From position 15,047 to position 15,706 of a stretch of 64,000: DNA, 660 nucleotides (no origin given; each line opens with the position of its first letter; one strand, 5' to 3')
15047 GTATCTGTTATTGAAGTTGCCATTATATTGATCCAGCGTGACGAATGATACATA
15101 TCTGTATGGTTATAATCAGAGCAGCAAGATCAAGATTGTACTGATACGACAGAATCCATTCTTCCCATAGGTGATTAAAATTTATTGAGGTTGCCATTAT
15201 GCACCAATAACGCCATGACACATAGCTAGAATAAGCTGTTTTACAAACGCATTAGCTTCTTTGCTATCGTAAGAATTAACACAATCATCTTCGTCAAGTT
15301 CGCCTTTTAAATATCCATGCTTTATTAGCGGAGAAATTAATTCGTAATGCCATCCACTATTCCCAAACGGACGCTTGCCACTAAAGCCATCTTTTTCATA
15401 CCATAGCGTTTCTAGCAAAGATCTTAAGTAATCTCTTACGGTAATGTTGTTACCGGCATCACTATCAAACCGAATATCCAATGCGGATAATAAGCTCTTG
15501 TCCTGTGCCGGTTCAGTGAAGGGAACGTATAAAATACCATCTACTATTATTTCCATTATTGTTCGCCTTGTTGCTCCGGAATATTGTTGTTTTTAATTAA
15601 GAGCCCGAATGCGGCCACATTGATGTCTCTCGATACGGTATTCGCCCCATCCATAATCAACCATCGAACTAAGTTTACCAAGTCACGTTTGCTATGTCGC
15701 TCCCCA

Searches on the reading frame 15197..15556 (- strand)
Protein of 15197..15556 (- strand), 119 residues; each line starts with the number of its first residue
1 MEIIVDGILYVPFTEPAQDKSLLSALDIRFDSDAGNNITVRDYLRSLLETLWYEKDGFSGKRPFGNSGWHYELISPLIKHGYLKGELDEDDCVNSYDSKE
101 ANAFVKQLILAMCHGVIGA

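Call 27: search_protein_families(library=phrogs, proteins=[window:15197-15556:-], max_evalue=0.001)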
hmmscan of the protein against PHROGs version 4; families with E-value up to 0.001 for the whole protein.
window:15197-15556:- (119 aa): 1 family
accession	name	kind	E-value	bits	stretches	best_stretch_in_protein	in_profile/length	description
phrog_15618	-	unknown function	1.1e-29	103.9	1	2-115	7-120/120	-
